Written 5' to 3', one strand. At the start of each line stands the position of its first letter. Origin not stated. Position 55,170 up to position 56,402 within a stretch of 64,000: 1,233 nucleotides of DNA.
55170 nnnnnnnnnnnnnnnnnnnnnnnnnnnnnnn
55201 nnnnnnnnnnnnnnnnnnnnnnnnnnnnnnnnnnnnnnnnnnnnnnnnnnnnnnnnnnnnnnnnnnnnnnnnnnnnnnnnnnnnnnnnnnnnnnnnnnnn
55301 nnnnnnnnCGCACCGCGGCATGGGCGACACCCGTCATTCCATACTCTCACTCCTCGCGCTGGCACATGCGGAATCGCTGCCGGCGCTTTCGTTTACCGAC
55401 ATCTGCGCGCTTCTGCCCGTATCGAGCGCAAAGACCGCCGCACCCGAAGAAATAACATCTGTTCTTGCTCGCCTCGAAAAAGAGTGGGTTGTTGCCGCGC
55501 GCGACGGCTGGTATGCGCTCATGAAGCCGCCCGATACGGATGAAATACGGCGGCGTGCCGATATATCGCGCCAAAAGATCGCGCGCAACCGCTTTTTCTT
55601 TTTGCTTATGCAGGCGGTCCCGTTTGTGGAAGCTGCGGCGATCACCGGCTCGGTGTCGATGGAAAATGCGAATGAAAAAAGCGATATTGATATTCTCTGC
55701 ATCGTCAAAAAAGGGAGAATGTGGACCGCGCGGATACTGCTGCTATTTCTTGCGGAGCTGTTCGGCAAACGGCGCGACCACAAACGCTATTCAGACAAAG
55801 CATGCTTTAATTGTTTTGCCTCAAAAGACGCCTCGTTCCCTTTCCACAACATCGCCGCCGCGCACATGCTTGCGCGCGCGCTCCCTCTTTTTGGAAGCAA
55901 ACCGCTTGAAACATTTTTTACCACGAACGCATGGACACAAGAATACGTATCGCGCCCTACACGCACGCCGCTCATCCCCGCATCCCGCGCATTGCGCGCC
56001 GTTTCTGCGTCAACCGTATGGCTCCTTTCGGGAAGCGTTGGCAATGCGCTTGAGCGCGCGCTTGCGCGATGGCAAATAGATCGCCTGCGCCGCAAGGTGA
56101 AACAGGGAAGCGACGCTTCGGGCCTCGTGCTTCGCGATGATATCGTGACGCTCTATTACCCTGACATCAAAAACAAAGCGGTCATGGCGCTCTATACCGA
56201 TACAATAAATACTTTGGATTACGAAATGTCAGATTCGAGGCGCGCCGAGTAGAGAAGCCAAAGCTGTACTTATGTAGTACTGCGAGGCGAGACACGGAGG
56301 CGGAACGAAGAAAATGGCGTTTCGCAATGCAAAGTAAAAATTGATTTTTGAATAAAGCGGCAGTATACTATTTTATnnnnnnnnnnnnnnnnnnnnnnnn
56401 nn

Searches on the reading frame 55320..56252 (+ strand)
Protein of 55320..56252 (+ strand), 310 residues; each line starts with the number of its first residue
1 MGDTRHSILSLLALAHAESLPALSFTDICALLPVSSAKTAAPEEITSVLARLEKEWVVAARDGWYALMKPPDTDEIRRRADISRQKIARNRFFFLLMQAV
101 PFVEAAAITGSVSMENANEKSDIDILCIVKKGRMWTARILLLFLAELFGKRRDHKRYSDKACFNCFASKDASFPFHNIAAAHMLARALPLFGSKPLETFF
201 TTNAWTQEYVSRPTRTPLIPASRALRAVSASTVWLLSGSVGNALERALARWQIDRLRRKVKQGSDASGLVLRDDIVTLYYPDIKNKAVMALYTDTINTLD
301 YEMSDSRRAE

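Call 58: search_protein_families(library=ncbifam, proteins=[window:55320-56252:+], max_evalue=1)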
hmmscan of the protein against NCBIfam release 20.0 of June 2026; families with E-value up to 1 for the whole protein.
window:55320-56252:+ (310 aa): 1 family
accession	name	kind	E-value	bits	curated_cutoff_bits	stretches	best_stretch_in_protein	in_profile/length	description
NF047752.1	MntA_antitoxin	equivalog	0.0086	15.9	60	1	101-132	5-36/106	type VII toxin-antitoxin system MntA family adenylyltransferase antitoxin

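Call 59: search_protein_families(library=pfam, proteins=[window:55320-56252:+], max_evalue=1)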
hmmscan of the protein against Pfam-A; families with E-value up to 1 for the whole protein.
window:55320-56252:+ (310 aa): 3 families
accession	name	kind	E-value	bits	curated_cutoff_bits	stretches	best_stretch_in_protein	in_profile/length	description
PF01909.29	NTP_transf_2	-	0.00047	20.9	21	1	101-133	13-46/93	Nucleotidyltransferase domain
PF18765.7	Polbeta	-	0.0006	20.4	26.9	1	101-137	11-47/93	Polymerase beta, Nucleotidyltransferase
PF08450.18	SGL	-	0.15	12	26.3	0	31-92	27-88/246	SMP-30/Gluconolactonase/LRE-like region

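Call 78: search_protein_families(library=padloc, proteins=[window:55320-56252:+], max_evalue=0.01)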
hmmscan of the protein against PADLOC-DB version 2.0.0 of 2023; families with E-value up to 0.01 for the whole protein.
window:55320-56252:+ (310 aa): 5 families
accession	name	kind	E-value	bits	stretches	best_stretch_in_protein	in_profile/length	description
PDLC04902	PDC-S09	-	7.7e-05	20.9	1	104-151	22-71/97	-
PDLC04904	PDC-S09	-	8.6e-05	20.7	1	105-151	27-74/104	-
PDLC04906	PDC-S09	-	0.00023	19.5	1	103-151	24-74/98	-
PDLC04368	PDC-M05A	-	0.00031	18.6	1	99-141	103-145/201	-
PDLC04369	PDC-M05A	-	0.0027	15.3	1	103-130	103-130/201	-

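Call 80: search_solved_structures(query=window:55320-56252:+, max_evalue=1)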
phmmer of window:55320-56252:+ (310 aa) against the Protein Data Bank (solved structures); distinct sequences matched with E-value up to 1: 0.
